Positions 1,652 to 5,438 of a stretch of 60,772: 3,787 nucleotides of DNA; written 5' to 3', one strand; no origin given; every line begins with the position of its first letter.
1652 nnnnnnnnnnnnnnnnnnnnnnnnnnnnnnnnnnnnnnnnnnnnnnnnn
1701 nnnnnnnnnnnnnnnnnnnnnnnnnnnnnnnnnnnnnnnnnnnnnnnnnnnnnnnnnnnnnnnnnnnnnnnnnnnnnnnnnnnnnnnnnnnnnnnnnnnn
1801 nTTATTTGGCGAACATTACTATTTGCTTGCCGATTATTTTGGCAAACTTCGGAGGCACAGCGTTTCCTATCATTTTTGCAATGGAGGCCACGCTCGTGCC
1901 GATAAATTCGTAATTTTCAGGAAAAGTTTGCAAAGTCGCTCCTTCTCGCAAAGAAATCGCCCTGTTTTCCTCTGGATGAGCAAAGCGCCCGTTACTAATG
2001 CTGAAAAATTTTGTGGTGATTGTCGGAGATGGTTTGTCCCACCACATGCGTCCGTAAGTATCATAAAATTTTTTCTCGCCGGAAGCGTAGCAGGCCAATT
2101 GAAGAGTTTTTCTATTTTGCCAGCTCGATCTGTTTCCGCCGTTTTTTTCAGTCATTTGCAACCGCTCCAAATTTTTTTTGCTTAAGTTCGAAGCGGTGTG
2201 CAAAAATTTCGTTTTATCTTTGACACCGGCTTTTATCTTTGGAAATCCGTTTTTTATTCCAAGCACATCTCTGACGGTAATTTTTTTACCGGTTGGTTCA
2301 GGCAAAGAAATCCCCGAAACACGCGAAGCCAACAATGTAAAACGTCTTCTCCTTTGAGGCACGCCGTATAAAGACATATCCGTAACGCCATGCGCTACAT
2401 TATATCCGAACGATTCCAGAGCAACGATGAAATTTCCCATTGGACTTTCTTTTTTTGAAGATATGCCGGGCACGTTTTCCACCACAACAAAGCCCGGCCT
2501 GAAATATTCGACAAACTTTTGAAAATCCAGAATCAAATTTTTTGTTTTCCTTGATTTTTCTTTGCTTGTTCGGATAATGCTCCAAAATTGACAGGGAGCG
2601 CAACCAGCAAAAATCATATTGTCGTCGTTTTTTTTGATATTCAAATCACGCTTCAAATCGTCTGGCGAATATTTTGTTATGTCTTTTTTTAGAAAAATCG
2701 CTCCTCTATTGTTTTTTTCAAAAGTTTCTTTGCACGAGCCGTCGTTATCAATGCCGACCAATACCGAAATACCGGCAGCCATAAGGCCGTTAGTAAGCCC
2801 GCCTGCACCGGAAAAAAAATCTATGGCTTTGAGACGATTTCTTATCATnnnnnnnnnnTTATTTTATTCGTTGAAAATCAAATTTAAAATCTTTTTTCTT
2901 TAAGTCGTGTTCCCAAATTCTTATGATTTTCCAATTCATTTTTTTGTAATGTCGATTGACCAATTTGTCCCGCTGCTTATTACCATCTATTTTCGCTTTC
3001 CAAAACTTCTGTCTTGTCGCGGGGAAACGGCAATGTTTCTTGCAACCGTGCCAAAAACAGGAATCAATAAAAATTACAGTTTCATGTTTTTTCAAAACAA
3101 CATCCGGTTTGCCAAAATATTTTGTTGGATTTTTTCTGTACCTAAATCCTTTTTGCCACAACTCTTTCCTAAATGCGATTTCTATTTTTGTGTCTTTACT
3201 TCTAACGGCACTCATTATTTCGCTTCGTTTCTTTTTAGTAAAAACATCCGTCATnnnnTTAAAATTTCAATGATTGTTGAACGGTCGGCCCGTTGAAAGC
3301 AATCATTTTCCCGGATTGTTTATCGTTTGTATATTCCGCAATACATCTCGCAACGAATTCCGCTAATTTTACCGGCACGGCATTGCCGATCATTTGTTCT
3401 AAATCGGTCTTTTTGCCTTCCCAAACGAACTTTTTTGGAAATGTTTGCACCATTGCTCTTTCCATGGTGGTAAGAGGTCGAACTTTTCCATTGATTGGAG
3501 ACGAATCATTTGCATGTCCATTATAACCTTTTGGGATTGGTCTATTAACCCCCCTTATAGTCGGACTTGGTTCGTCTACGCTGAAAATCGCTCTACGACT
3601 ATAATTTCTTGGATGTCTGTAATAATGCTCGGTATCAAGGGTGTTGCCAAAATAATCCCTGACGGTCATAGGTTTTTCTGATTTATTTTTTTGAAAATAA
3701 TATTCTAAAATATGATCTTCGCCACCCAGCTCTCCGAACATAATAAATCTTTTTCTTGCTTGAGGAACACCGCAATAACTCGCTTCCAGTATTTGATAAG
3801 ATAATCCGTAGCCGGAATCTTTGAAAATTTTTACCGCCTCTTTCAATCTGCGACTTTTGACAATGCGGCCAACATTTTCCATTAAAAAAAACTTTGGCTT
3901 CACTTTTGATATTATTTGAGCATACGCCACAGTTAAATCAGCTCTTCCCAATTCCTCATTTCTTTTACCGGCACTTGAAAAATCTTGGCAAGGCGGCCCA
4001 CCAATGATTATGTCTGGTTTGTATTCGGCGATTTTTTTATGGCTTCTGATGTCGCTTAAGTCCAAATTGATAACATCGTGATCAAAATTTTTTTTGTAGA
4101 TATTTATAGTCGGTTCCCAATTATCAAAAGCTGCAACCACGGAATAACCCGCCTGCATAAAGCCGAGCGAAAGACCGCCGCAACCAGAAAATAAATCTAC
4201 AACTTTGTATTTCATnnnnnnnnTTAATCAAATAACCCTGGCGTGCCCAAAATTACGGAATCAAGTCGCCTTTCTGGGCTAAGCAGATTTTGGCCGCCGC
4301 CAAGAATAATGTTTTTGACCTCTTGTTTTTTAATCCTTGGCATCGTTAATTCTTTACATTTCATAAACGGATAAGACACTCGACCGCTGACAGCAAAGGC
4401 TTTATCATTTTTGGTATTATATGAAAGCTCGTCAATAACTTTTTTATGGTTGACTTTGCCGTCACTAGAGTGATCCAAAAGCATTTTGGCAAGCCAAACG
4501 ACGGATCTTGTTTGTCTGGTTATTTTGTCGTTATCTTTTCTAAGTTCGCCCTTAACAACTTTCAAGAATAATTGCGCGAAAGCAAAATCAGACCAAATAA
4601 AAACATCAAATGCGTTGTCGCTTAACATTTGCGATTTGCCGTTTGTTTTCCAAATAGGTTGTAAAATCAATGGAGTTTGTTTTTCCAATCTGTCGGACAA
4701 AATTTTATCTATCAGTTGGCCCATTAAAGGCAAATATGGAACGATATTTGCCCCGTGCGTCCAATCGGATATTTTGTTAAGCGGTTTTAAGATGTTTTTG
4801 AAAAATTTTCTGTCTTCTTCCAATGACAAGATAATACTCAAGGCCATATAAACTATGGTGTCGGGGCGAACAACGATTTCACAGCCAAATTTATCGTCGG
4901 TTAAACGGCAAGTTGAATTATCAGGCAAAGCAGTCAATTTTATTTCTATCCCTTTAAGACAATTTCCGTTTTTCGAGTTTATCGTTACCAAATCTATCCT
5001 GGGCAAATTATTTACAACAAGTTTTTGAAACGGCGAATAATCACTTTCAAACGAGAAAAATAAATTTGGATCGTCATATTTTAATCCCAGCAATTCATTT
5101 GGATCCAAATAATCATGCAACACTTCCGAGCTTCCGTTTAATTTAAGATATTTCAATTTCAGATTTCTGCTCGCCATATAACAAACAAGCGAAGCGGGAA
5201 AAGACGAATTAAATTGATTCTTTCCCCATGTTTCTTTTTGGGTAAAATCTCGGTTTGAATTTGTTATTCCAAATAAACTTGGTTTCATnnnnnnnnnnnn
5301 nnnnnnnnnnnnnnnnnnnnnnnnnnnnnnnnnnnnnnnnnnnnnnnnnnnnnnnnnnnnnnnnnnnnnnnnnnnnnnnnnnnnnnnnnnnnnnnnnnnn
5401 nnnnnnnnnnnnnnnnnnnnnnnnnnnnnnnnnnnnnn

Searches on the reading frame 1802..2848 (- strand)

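Call 65: search_protein_families(library=pfam, proteins=[window:1802-2848:-], max_evalue=0.0001)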
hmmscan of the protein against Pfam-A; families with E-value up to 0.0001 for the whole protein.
window:1802-2848:- (348 aa): 1 family
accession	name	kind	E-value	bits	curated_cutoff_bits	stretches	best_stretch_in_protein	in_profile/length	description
PF00145.23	DNA_methylase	-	8.6e-55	186.9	22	1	7-344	2-323/324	C-5 cytosine-specific DNA methylase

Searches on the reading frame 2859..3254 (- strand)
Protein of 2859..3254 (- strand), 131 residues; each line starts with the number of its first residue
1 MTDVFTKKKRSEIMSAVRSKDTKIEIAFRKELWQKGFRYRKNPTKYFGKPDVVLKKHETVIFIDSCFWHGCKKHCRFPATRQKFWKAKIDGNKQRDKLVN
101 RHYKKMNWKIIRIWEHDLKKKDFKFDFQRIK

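Call 65: search_protein_families(library=pfam, proteins=[window:2859-3254:-], max_evalue=0.0001)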
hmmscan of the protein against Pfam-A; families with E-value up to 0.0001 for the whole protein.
window:2859-3254:- (131 aa): 1 family
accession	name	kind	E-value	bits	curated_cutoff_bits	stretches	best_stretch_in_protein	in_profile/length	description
PF03852.21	Vsr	-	5.5e-30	103.5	27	1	2-71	1-70/74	DNA mismatch endonuclease Vsr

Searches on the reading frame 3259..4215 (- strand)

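Call 65: search_protein_families(library=pfam, proteins=[window:3259-4215:-], max_evalue=0.0001)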
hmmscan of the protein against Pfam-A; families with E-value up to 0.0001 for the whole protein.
window:3259-4215:- (318 aa): 1 family
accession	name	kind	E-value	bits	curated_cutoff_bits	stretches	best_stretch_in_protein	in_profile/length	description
PF00145.23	DNA_methylase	-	6.4e-71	239.9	22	1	3-292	1-322/324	C-5 cytosine-specific DNA methylase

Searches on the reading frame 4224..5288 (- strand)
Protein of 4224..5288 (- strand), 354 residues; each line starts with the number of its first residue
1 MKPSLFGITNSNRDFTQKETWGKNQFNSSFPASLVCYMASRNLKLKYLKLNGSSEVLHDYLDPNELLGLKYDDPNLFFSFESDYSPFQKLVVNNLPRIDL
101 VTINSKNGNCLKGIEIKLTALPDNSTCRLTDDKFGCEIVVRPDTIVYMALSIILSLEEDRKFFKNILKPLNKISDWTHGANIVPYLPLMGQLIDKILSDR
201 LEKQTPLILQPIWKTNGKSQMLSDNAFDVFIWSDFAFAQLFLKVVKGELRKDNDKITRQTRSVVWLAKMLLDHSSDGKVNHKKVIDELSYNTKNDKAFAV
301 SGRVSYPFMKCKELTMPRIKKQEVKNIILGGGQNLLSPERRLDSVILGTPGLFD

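Call 34: search_protein_families(library=pfam, proteins=[window:4224-5288:-], max_evalue=0.001)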
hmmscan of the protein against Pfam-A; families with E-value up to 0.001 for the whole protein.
window:4224-5288:- (354 aa): 1 family
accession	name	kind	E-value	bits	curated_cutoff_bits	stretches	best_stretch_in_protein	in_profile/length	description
PF09519.16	RE_HindVP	-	3.3e-141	470.5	25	1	21-353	1-332/332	HindVP restriction endonuclease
